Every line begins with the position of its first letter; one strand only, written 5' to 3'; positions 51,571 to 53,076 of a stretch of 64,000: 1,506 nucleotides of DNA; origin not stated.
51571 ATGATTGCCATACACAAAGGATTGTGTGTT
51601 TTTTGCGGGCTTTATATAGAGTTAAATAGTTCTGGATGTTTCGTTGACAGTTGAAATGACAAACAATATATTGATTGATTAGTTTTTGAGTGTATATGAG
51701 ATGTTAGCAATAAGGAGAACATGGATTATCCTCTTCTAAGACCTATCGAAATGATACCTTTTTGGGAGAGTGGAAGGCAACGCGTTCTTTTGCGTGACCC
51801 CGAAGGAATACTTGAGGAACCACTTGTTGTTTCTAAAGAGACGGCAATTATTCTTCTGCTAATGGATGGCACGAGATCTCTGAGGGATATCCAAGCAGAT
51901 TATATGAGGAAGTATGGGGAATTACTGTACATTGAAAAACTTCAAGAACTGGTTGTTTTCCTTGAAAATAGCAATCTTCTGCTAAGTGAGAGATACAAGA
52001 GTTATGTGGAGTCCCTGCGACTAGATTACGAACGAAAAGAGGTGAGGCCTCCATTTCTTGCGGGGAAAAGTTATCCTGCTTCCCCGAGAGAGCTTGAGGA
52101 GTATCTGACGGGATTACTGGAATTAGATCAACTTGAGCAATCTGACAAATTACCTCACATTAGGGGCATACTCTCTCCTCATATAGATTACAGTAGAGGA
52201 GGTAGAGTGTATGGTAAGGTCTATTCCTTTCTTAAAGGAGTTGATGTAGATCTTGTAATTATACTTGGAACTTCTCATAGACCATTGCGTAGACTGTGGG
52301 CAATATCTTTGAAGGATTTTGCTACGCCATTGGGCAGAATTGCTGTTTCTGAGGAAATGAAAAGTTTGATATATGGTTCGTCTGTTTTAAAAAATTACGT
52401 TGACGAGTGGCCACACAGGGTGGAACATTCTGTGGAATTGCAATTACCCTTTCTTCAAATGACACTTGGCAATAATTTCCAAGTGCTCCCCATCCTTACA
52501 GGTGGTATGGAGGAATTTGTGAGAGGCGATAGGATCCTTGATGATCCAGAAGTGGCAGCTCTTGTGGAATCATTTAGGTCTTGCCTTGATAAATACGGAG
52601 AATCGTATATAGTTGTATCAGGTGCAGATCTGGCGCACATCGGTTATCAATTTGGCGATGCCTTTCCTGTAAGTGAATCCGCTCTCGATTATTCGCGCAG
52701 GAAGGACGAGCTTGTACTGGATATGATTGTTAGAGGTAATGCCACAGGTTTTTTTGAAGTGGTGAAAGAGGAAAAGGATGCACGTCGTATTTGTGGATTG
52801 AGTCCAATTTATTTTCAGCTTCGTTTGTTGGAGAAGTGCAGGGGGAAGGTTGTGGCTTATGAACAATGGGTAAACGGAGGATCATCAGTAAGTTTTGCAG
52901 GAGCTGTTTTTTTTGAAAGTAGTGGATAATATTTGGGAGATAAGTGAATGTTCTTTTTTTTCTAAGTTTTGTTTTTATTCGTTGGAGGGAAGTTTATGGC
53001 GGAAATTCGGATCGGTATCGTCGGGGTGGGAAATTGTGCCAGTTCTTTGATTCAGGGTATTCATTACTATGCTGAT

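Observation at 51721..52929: MEMO-family enzyme fused to an N-terminal PqqD-like peptide-binding (RRE-like) domain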

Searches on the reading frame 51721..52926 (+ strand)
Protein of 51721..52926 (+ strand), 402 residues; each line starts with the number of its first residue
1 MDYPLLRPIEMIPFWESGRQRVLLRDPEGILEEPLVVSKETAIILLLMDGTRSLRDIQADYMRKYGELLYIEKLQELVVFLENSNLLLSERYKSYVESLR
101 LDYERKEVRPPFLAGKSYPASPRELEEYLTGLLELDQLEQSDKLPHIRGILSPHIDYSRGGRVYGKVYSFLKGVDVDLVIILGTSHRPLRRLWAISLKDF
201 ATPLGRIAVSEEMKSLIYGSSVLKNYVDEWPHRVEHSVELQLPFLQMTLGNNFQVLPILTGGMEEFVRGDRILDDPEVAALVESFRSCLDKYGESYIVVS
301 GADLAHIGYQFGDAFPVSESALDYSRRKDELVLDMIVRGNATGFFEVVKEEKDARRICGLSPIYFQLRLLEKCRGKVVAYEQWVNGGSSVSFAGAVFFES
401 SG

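Call 3: search_protein_families(library=pfam, proteins=[window:51721-52926:+], max_evalue=1)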
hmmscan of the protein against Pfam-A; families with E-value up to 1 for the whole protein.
window:51721-52926:+ (402 aa): 1 family
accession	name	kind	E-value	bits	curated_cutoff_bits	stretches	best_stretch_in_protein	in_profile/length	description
PF01875.22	Memo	-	4.2e-42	144.6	27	1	111-395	2-268/269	Memo-like protein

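Call 4: search_protein_families(library=ncbifam, proteins=[window:51721-52926:+], max_evalue=1)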
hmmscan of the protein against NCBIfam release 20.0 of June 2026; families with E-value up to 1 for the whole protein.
window:51721-52926:+ (402 aa): 4 families
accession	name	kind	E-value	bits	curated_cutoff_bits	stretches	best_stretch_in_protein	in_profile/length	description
NF001987.0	PRK00782.1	equivalog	2.5e-36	125.3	295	1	108-377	2-238/267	MEMO1 family protein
TIGR04336.1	AmmeMemoSam_B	hypoth_equivalog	5.9e-34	117.6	26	1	109-376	1-242/270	AmmeMemoRadiSam system protein B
TIGR03859.1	PQQ_PqqD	equivalog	0.035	14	46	1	15-69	11-61/81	pyrroloquinoline quinone biosynthesis peptide chaperone PqqD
NF002535.0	PRK02079.1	equivalog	0.078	12.8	101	1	15-72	20-73/92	pyrroloquinoline quinone biosynthesis peptide chaperone PqqD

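Call 5: find_homologous_proteins(query=window:51721-52926:+, max_evalue=0.00001)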
Query window:51721-52926:+ (402 aa): 1259 proteins with E <= 0.00001 among 8000 candidates; the best 120 are listed.
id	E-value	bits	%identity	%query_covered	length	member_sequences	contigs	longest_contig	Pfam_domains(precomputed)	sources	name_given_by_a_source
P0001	1.8e-264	895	100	100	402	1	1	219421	PF01875.23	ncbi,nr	ncbi:MAG: AmmeMemoRadiSam system protein B [Syntrophales bacterium]|nr:AmmeMemoRadiSam system protei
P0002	4.4e-201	686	76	99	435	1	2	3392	PF01875.23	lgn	-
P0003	2.1e-139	483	54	100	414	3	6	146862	PF01875.23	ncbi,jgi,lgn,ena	-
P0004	5.1e-137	475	57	98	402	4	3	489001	PF01875.23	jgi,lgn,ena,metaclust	metaclust:\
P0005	2.1e-136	473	56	94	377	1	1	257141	PF01875.23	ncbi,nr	ncbi:MAG: AmmeMemoRadiSam system protein B [Syntrophales bacterium]|nr:AmmeMemoRadiSam system protei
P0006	2.8e-136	473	54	100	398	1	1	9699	PF01875.23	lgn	-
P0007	1.7e-135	470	54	99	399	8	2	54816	PF01875.23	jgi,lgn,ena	-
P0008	2.8e-135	470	53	99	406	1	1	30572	PF01875.23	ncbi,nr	ncbi:MAG: AmmeMemoRadiSam system protein B [Deltaproteobacteria bacterium]|nr:AmmeMemoRadiSam system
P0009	7.0e-135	468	53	99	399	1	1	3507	PF01875.23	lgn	-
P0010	1.7e-134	467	52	99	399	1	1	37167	PF01875.23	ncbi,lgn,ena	-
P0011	1.3e-133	464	55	99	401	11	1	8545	PF01875.23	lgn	-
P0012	4.0e-133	462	54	99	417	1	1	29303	PF01875.23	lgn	-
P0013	1.5e-129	451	51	99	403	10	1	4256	PF01875.23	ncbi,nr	ncbi:MAG TPA: AmmeMemoRadiSam system protein B [Deltaproteobacteria bacterium]|nr:AmmeMemoRadiSam sy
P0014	1.3e-128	448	51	99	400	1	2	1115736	PF01875.23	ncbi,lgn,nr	ncbi:MAG: AmmeMemoRadiSam system protein B [Desulfobacterota bacterium]|nr:AmmeMemoRadiSam system pr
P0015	5.6e-128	446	51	99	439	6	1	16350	PF01875.23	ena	-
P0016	7.1e-128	445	50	99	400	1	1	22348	PF01875.23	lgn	-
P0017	6.0e-127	442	49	99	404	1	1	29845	PF01875.23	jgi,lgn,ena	-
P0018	7.2e-127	442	50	100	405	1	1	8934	PF01875.23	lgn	-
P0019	5.8e-126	439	49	99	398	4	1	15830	PF01875.23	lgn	-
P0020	6.5e-126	439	51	100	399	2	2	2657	PF01875.23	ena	-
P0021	1.1e-125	438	51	99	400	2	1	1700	PF01875.23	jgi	-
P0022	5.3e-125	436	51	99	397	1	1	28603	PF01875.23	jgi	jgi:MEMO1 family protein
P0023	6.9e-125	435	48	100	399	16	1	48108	PF01875.23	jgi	jgi:AmmeMemoRadiSam system protein B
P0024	1.9e-124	434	51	99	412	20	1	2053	PF01875.23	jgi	-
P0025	2.1e-124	434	50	100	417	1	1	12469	PF01875.23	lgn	-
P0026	2.3e-124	434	49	99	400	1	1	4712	PF01875.23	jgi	jgi:MEMO1 family protein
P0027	2.3e-124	434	49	99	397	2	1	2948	PF01875.23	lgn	-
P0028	2.8e-124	433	50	99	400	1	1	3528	PF01875.23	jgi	jgi:AmmeMemoRadiSam system protein B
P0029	3.0e-124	433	49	99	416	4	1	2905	PF01875.23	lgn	-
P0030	2.0e-123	431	50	99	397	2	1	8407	PF01875.23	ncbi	-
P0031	2.6e-123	430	50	100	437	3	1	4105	PF01875.23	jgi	-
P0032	2.7e-123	430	50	99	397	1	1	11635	PF01875.23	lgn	-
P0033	2.8e-123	430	51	99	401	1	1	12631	PF01875.23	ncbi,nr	ncbi:MAG: AmmeMemoRadiSam system protein B [Proteobacteria bacterium]|nr:AmmeMemoRadiSam system prot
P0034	2.9e-123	430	50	99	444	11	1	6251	PF01875.23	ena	-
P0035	3.5e-123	430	49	99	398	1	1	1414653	PF01875.23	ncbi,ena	-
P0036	3.8e-123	430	51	99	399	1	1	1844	PF01875.23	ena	-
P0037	4.1e-123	430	49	99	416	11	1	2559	PF01875.23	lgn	-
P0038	4.3e-123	429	50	99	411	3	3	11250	PF01875.23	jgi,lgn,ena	jgi:hypothetical protein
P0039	4.3e-123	429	50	99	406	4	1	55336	PF01875.23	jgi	-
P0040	4.5e-123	429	49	99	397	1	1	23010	PF01875.23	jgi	jgi:MEMO1 family protein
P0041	5.2e-123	429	47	99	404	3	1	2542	PF01875.23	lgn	-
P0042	6.8e-123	429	50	99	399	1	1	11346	PF01875.23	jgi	jgi:MEMO1 family protein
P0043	7.6e-123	429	48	99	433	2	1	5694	PF01875.23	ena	-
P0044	1.0e-122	428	49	99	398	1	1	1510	PF01875.23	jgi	jgi:MEMO1 family protein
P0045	1.2e-122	428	50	99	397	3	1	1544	PF01875.23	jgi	jgi:hypothetical protein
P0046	1.4e-122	428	50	99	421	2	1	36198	PF01875.23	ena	-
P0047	1.6e-122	428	49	99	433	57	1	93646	PF01875.23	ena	-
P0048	1.6e-122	428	50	99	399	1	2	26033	PF01875.23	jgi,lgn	-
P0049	2.9e-122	427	49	99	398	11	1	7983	PF01875.23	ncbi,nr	ncbi:MAG: AmmeMemoRadiSam system protein B [Syntrophorhabdus sp.]|nr:AmmeMemoRadiSam system protein 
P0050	4.0e-122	426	48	99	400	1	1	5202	PF01875.23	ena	-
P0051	5.1e-122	426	49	99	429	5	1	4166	PF01875.23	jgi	jgi:AmmeMemoRadiSam system protein B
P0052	5.9e-122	426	48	99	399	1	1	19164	PF01875.23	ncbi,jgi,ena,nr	ncbi:MAG: putative dioxygenase [Deltaproteobacteria bacterium]|nr:putative dioxygenase [Deltaproteob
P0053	8.4e-122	425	47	99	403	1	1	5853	PF01875.23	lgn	-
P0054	8.8e-122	425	50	99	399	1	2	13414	PF01875.23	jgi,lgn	jgi:hypothetical protein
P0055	1.5e-121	424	50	99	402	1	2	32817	PF01875.23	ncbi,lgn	-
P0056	1.7e-121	424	47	99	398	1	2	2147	PF01875.23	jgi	jgi:AmmeMemoRadiSam system protein B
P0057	1.9e-121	424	51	99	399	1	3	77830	PF01875.23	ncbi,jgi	jgi:AmmeMemoRadiSam system protein B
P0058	2.0e-121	424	48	99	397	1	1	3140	PF01875.23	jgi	jgi:AmmeMemoRadiSam system protein B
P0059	2.0e-121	424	49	99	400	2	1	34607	PF01875.23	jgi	jgi:MEMO1 family protein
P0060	2.4e-121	424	49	99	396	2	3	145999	PF01875.23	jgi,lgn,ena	-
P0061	2.4e-121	424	49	99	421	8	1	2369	PF01875.23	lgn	-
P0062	2.6e-121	424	48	99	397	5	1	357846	PF01875.23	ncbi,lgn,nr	ncbi:AmmeMemoRadiSam system protein B [Syntrophorhabdus aromaticivorans]|nr:AmmeMemoRadiSam system p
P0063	4.5e-121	423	49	100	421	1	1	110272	PF01875.23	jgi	jgi:AmmeMemoRadiSam system protein B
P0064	4.7e-121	423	48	99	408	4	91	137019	PF01875.23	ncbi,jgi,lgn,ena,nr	ncbi:MAG: AmmeMemoRadiSam system protein B [Syntrophorhabdaceae bacterium]|nr:AmmeMemoRadiSam system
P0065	5.0e-121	423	49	99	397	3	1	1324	PF01875.23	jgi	jgi:AmmeMemoRadiSam system protein B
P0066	5.2e-121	423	49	99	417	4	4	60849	PF01875.23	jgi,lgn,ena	-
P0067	5.4e-121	423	50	100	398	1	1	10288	PF01875.23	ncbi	-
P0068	6.4e-121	422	48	99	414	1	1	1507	PF01875.23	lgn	-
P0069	8.1e-121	422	49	99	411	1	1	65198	PF01875.23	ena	-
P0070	1.1e-120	422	49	99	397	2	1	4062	PF01875.23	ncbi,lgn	-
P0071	1.7e-120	421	49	99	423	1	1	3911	PF01875.23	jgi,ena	jgi:hypothetical protein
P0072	1.7e-120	421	50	94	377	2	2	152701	PF01875.23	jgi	jgi:AmmeMemoRadiSam system protein B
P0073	1.9e-120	421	48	95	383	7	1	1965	PF01875.23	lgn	-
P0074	2.0e-120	421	50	99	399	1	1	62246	PF01875.23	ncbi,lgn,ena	-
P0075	2.5e-120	420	49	99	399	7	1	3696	PF01875.23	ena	-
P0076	2.6e-120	420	47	99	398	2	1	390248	PF01875.23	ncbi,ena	-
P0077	3.4e-120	420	47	99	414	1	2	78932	PF01875.23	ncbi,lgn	-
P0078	3.6e-120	420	47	99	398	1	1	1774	PF01875.23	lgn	-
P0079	4.2e-120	420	49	99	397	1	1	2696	PF01875.23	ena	-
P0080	4.2e-120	420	50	99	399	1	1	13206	PF01875.23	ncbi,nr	ncbi:MAG: AmmeMemoRadiSam system protein B [Proteobacteria bacterium]|nr:AmmeMemoRadiSam system prot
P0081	4.3e-120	420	49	99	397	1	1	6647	PF01875.23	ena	-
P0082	4.8e-120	419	49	99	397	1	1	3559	PF01875.23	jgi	jgi:MEMO1 family protein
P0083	5.5e-120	419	49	100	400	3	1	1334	PF01875.23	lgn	-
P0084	6.1e-120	419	49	99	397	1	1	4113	PF01875.23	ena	-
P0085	6.5e-120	419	51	98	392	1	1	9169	PF01875.23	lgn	-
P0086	7.7e-120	419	49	99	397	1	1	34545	PF01875.23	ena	-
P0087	8.1e-120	419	46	99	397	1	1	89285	PF01875.23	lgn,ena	-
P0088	9.0e-120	419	48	99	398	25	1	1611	PF01875.23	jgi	-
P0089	9.5e-120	418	50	99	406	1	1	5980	PF01875.23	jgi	jgi:MEMO1 family protein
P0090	9.9e-120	418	50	99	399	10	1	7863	PF01875.23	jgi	jgi:AmmeMemoRadiSam system protein B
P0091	1.1e-119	418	48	99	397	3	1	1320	PF01875.23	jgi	jgi:AmmeMemoRadiSam system protein B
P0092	1.1e-119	418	48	95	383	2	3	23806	PF01875.23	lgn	-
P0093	1.3e-119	418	48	99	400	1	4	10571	PF01875.23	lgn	-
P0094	1.5e-119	418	49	99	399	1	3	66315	PF01875.23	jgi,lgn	jgi:hypothetical protein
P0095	1.7e-119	418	48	99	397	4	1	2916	PF01875.23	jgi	-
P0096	2.0e-119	417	50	99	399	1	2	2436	PF01875.23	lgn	-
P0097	2.1e-119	417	49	99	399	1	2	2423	PF01875.23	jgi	jgi:MEMO1 family protein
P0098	2.4e-119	417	47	99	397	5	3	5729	PF01875.23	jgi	-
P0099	3.1e-119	417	48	99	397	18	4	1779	PF01875.23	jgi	jgi:AmmeMemoRadiSam system protein B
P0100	4.1e-119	416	50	99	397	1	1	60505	PF01875.23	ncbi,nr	ncbi:MAG: AmmeMemoRadiSam system protein B [Syntrophus sp. (in: bacteria)]|nr:AmmeMemoRadiSam system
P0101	4.5e-119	416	49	99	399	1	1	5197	PF01875.23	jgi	jgi:AmmeMemoRadiSam system protein B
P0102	5.3e-119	416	50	98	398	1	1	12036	PF01875.23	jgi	jgi:AmmeMemoRadiSam system protein B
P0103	5.6e-119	416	50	94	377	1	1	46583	PF01875.23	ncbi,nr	ncbi:MAG: hypothetical protein A4E65_03638 [Syntrophorhabdus sp. PtaU1.Bin153]|nr:MAG: hypothetical 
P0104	6.3e-119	416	49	99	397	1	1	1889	PF01875.23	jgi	jgi:AmmeMemoRadiSam system protein B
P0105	8.1e-119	415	49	99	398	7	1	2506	PF01875.23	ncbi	-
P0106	9.1e-119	415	47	99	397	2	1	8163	PF01875.23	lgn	-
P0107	9.2e-119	415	50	99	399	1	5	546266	PF01875.23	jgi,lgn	jgi:AmmeMemoRadiSam system protein B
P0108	9.3e-119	415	48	99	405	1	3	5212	PF01875.23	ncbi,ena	-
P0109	1.0e-118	415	48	99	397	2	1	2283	PF01875.23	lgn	-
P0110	1.0e-118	415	48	99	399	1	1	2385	PF01875.23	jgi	jgi:AmmeMemoRadiSam system protein B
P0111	1.1e-118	415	48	99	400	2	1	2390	PF01875.23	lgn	-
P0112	1.2e-118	415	49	99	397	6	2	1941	PF01875.23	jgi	jgi:AmmeMemoRadiSam system protein B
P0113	1.3e-118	415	49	99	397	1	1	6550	PF01875.23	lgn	-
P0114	2.1e-118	414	48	99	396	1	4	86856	PF01875.23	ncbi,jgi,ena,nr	ncbi:MAG TPA: AmmeMemoRadiSam system protein B [Syntrophorhabdaceae bacterium]|nr:AmmeMemoRadiSam sy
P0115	2.1e-118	414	50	96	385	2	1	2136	PF01875.23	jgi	-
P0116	2.2e-118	414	49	99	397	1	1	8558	PF01875.23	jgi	jgi:hypothetical protein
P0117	2.4e-118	414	48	99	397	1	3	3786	PF01875.23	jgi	jgi:AmmeMemoRadiSam system protein B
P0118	2.8e-118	414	48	99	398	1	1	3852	PF01875.23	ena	-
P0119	3.3e-118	413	49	99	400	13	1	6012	PF01875.23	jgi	jgi:AmmeMemoRadiSam system protein B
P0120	3.4e-118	413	48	99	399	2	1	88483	PF01875.23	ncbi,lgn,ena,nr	ncbi:MAG: AmmeMemoRadiSam system protein B [Syntrophorhabdaceae bacterium]|nr:AmmeMemoRadiSam system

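Call 6: search_solved_structures(query=window:51721-52926:+, max_evalue=1, show_alignments=2)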
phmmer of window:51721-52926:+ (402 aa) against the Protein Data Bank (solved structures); distinct sequences matched with E-value up to 1: 5.
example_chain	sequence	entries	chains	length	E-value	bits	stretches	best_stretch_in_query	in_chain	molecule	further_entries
7kq8_A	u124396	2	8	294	3.3e-09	39.6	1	112-366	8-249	Protein MEMO1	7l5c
3bcz_A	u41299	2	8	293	3.7e-09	39.4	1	113-366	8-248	Protein MEMO1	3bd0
7m8h_A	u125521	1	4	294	1.6e-08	37.4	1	112-266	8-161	Protein MEMO1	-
6mx1_A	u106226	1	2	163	0.27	13.6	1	23-62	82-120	Bifunctional aspartokinase/homoserine dehydrogenase 1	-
8hnn_R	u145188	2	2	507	0.93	11.8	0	210-295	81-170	Soluble cytochrome b562,C-X-C chemokine receptor type 3,Kappa-type opioid receptor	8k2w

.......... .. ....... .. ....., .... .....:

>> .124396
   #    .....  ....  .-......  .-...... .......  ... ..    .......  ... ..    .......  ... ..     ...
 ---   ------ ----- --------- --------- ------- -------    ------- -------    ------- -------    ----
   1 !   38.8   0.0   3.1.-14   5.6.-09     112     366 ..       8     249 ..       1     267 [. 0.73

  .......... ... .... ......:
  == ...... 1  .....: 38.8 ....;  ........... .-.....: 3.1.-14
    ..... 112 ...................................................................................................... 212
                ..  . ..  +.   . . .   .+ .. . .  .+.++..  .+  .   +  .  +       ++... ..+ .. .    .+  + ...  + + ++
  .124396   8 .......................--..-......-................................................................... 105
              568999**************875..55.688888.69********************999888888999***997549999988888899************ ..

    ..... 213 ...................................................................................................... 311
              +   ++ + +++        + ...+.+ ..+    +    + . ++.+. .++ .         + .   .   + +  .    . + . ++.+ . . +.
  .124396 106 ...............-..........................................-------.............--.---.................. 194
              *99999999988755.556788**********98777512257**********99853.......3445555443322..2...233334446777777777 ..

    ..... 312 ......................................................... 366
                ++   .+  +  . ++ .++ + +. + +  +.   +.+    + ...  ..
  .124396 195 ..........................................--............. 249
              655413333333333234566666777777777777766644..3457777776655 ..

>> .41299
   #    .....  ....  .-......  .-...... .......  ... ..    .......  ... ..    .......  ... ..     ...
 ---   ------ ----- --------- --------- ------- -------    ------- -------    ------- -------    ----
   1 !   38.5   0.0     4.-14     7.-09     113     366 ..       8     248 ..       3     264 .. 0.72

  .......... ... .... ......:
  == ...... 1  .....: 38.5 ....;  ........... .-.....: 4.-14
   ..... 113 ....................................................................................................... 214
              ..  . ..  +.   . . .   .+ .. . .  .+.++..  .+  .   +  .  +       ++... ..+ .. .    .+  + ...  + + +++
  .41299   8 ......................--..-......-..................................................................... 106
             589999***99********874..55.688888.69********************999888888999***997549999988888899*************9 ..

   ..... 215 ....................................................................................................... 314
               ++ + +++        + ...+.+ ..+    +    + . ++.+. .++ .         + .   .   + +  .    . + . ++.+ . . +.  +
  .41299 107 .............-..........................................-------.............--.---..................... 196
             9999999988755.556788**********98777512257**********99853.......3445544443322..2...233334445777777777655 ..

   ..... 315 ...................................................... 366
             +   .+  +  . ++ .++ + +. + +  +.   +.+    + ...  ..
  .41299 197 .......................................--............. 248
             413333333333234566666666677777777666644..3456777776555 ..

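Call 17: find_encoding_contigs(protein=P0062, flank=8000, max_places=2)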
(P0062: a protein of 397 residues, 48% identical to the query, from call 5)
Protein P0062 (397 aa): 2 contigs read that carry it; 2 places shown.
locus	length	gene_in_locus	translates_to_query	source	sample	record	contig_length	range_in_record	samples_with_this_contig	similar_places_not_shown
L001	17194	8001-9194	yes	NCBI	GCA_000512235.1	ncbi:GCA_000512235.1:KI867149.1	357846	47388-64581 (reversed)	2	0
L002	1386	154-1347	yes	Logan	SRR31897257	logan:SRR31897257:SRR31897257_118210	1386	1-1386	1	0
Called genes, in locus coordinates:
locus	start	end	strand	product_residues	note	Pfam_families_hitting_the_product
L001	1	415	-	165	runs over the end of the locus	PF00694:Aconitase_C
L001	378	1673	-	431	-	PF00330:Aconitase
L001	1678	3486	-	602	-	PF00682:HMGL-like, PF02743:dCache_1, PF22673:MCP-like_PDC_1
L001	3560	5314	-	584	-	PF01336:tRNA_anti-codon, PF00152:tRNA-synt_2, PF02938:GAD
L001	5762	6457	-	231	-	PF20582:UPF0758_N, PF12826:HHH_2 (weak), PF14520:HHH_5 (weak), PF00633:HHH (weak), PF04002:RadC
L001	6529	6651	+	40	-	-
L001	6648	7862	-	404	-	PF06779:MFS_4, PF07690:MFS_1, PF12832:MFS_1_like (weak), PF07690:MFS_1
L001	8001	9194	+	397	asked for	PF01875:Memo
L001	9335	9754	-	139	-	PF01894:YjbQ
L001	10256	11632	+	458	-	PF00682:HMGL-like, PF02436:PYC_OADA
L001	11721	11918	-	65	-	-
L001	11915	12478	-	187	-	-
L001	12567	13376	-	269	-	PF01510:Amidase_2, PF08239:SH3_3 (faint)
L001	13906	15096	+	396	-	PF25371:DUF7884, PF02353:CMAS, PF13489:Methyltransf_23, PF13847:Methyltransf_31 (weak), PF08241:Methyltransf_11, PF08242:Methyltransf_12, PF13649:Methyltransf_25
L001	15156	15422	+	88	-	-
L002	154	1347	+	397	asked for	PF01875:Memo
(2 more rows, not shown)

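Call 18: find_encoding_contigs(protein=P0004, flank=8000, max_places=2)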
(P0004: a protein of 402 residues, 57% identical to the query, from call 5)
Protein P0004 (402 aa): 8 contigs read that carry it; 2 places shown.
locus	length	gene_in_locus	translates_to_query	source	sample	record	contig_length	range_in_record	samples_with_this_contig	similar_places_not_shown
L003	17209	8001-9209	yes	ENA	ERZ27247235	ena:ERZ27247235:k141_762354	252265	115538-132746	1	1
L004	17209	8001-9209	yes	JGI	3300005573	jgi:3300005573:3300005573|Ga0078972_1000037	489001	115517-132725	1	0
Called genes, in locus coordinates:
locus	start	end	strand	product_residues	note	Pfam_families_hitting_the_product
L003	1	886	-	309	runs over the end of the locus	PF01297:ZnuA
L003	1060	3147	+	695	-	PF02629:CoA_binding, PF13380:CoA_binding_2, PF13607:Succ_CoA_lig, PF13549:ATP-grasp_5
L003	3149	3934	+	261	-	PF01209:Ubie_methyltran, PF02353:CMAS (weak), PF13489:Methyltransf_23, PF08003:Methyltransf_9 (weak), PF13847:Methyltransf_31, PF08241:Methyltransf_11, PF08242:Methyltransf_12, PF13649:Methyltransf_25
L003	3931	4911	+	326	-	-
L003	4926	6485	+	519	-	PF02310:B12-binding (faint), PF04055:Radical_SAM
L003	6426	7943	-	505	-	PF03631:Virul_fac_BrkB, PF00027:cNMP_binding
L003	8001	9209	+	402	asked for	PF01875:Memo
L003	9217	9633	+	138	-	PF14819:QueF_N (faint), PF14489:QueF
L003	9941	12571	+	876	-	PF00690:Cation_ATPase_N, PF00122:E1-E2_ATPase, PF00702:Hydrolase, PF13246:Cation_ATPase, PF00689:Cation_ATPase_C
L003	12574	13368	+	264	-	PF00359:PTS_EIIA_2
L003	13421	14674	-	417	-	PF13433:Peripla_BP_5 (weak), PF13458:Peripla_BP_6, PF01094:ANF_receptor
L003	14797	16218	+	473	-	PF00128:Alpha-amylase (weak)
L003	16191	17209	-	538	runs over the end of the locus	PF06418:CTP_synth_N, PF00117:GATase, PF07722:Peptidase_C26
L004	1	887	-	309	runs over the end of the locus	PF01297:ZnuA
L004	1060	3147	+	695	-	PF02629:CoA_binding, PF13380:CoA_binding_2, PF13607:Succ_CoA_lig, PF13549:ATP-grasp_5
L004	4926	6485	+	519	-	PF02310:B12-binding (faint), PF04055:Radical_SAM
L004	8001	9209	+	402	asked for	PF01875:Memo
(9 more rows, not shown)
